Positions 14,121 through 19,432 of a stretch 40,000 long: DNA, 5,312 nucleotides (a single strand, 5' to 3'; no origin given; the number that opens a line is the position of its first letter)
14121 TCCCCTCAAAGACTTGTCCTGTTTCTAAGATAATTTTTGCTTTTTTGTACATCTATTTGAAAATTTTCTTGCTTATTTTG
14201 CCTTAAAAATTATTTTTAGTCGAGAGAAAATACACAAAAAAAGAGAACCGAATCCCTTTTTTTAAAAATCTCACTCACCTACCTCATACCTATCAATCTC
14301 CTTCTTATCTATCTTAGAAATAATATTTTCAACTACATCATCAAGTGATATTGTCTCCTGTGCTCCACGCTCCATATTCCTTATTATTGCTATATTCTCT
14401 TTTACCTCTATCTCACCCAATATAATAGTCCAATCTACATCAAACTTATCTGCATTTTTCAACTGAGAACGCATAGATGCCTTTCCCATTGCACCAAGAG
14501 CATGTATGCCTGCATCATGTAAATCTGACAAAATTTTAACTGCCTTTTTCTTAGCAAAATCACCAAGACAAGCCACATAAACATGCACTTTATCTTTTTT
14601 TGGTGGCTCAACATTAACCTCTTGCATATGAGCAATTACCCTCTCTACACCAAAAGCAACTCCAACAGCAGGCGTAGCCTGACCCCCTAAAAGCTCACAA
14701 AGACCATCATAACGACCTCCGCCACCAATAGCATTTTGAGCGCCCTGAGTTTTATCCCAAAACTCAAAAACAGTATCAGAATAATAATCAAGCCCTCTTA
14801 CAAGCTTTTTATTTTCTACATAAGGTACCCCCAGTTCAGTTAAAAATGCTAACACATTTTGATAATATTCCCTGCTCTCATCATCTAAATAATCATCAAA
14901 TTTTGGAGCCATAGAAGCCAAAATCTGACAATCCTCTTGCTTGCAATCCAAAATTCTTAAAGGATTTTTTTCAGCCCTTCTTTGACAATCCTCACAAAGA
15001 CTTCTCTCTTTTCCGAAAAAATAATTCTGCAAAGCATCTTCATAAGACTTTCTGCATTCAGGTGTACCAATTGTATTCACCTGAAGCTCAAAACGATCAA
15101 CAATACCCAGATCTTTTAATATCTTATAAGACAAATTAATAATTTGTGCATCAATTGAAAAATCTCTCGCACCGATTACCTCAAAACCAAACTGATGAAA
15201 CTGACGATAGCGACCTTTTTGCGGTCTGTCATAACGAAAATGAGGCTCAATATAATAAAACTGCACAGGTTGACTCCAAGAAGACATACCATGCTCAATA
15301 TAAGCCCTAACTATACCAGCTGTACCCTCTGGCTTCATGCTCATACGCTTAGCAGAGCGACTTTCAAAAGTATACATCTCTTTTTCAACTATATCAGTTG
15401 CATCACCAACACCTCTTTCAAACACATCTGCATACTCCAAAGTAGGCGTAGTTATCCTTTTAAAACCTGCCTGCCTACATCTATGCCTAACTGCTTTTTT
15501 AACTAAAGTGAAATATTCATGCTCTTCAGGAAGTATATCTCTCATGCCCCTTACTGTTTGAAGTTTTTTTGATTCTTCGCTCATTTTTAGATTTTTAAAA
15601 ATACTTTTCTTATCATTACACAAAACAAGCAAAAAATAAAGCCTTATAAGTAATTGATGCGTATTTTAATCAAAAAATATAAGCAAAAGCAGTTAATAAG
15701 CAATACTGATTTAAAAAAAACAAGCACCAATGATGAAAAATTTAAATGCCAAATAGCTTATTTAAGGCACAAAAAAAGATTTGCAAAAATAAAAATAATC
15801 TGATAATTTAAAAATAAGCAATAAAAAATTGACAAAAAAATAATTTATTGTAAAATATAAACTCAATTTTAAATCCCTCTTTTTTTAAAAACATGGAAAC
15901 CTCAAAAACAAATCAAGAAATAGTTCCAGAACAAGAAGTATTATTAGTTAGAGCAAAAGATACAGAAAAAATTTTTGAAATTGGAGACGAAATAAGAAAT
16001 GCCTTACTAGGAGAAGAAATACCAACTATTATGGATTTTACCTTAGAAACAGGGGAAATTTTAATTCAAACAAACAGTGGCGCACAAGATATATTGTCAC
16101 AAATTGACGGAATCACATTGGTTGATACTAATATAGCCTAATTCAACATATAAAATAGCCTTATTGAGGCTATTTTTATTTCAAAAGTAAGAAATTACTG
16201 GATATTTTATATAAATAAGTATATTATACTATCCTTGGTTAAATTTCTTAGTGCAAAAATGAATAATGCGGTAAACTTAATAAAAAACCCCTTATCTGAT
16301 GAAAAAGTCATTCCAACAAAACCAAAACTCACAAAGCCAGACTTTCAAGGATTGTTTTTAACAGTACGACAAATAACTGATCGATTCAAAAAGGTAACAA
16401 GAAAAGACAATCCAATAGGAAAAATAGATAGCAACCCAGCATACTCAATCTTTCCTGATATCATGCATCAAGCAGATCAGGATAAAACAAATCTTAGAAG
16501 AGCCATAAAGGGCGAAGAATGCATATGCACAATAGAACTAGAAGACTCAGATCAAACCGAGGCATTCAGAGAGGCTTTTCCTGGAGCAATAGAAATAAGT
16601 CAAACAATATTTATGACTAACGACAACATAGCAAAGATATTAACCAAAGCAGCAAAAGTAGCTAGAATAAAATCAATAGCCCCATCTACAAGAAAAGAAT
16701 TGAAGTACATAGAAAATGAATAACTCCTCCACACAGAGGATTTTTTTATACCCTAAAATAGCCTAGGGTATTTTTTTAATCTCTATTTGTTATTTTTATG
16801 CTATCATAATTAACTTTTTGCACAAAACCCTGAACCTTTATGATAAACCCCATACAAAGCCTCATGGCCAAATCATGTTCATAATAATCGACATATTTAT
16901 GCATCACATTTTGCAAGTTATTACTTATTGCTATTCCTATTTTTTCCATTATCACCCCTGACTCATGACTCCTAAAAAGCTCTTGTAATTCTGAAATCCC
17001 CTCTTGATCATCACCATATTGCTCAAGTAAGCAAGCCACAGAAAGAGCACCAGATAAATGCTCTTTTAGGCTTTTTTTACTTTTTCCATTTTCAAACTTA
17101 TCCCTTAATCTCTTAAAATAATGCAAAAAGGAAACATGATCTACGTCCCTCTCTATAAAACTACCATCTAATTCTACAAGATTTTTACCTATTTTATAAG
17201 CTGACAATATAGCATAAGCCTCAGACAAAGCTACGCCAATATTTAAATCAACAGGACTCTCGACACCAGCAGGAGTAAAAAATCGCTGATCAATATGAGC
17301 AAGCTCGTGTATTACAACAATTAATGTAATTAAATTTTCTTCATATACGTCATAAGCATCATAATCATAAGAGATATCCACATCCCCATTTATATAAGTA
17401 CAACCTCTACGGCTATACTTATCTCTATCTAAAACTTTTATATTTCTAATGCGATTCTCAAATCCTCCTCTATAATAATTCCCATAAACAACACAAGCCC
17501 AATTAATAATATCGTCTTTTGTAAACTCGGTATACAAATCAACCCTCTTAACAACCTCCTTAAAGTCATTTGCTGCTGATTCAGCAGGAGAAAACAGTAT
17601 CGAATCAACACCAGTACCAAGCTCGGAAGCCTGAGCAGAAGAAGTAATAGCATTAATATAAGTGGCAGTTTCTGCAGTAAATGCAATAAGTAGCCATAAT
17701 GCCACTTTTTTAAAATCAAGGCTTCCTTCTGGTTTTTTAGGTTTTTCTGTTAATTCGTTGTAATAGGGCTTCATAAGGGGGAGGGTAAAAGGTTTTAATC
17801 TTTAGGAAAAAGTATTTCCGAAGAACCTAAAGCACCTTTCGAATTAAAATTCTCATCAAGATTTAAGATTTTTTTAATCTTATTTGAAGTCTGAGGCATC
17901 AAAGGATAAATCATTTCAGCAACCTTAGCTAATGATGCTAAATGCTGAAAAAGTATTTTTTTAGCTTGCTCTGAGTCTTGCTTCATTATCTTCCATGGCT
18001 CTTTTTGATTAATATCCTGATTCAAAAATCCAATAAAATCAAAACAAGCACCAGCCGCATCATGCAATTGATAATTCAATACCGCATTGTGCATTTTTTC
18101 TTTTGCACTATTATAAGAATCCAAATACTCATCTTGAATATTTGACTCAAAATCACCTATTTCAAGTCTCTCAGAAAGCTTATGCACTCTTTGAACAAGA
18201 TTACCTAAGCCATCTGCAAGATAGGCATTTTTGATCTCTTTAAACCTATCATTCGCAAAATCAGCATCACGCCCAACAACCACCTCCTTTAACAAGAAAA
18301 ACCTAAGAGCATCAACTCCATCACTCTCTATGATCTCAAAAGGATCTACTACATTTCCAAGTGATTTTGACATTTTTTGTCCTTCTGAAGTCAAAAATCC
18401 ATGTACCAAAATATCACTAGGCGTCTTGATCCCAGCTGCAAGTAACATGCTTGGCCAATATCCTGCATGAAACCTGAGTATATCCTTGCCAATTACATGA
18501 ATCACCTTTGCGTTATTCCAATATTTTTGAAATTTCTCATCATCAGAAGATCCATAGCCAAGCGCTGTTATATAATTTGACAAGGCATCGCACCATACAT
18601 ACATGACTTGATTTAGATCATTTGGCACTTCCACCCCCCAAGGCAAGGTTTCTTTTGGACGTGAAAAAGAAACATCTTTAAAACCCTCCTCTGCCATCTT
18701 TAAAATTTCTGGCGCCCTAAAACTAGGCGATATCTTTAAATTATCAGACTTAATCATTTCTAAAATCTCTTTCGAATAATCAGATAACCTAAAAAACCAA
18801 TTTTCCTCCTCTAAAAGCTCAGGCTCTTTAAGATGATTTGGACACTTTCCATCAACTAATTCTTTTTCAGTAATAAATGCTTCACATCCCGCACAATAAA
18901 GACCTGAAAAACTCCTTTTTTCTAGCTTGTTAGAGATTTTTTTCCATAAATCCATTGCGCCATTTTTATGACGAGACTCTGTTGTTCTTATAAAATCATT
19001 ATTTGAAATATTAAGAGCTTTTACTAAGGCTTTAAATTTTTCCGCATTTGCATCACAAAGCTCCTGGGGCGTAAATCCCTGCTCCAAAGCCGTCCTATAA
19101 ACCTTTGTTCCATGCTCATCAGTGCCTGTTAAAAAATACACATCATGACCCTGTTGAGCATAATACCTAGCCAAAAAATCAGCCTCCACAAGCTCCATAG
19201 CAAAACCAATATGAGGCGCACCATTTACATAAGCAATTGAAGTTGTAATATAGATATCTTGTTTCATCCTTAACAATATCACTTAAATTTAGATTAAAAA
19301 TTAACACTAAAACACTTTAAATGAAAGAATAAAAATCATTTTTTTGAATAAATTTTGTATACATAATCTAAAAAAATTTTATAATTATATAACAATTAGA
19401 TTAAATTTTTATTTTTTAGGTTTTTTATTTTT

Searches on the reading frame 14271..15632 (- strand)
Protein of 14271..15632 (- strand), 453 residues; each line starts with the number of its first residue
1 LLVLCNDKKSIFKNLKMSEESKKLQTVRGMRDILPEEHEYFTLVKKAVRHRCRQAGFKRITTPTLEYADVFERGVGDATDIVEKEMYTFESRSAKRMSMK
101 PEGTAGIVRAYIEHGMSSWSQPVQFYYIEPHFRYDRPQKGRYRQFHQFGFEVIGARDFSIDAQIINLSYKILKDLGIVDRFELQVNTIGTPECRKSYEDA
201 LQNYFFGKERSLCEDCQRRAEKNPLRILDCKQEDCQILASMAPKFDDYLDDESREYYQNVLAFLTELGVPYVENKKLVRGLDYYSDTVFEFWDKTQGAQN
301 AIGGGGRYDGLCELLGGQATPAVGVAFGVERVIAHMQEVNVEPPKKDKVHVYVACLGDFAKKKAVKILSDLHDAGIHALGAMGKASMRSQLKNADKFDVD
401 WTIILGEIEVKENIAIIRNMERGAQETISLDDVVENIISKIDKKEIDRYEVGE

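Call 60: search_protein_families(library=pfam, proteins=[window:14271-15632:-], max_evalue=0.00001)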
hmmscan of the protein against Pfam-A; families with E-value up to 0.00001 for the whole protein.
window:14271-15632:- (453 aa): 3 families
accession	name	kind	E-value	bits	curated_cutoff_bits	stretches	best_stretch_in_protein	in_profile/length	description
PF13393.11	tRNA-synt_His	-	3.1e-39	135.5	25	1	29-332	1-308/308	Histidyl-tRNA synthetase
PF00587.30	tRNA-synt_2b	-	3.5e-19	70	29.3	1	87-340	1-179/179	tRNA synthetase class II core domain (G, H, P, S and T)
PF03129.25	HGTP_anticodon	-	8.9e-12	45.5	21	1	350-438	1-92/94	Anticodon binding domain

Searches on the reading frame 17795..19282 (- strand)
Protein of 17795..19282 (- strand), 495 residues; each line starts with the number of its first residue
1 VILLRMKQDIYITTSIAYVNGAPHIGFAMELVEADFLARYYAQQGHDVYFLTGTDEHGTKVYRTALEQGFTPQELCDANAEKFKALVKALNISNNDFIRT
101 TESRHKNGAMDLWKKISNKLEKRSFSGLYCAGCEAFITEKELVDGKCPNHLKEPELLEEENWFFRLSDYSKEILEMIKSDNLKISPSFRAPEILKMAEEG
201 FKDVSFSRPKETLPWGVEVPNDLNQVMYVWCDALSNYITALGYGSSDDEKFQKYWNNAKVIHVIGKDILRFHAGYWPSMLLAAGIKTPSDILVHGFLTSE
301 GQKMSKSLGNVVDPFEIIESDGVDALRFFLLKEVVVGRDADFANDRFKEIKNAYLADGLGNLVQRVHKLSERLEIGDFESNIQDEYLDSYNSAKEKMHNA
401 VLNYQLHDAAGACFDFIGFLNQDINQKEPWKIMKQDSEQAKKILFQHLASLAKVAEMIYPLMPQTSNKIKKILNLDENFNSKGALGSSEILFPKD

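Call 7: search_protein_families(library=pfam, proteins=[window:17795-19282:-])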
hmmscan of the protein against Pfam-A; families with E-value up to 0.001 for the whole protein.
window:17795-19282:- (495 aa): 6 families
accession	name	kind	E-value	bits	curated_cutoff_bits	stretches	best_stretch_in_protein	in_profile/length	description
PF09334.17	tRNA-synt_1g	-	3.3e-103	345.9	20.1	2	152-366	174-390/391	tRNA synthetases class I (M)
PF00133.28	tRNA-synt_1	-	6.7e-30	104.6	22.7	2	224-340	296-411/414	tRNA synthetases class I (I, L, M and V)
PF01406.26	tRNA-synt_1e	-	5.3e-15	56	27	2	18-98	18-98/301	tRNA synthetases class I (C) catalytic domain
PF01921.24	tRNA-synt_1f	-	1.6e-06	27.7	27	0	263-333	239-312/360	tRNA synthetases class I (K)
PF19303.5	Anticodon_3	-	0.00016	22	23.5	1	421-477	49-105/152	Anticodon binding domain of methionyl tRNA ligase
PF08264.19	Anticodon_1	-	0.00082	19.7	25.1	0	386-471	4-88/148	Anticodon-binding domain of tRNA ligase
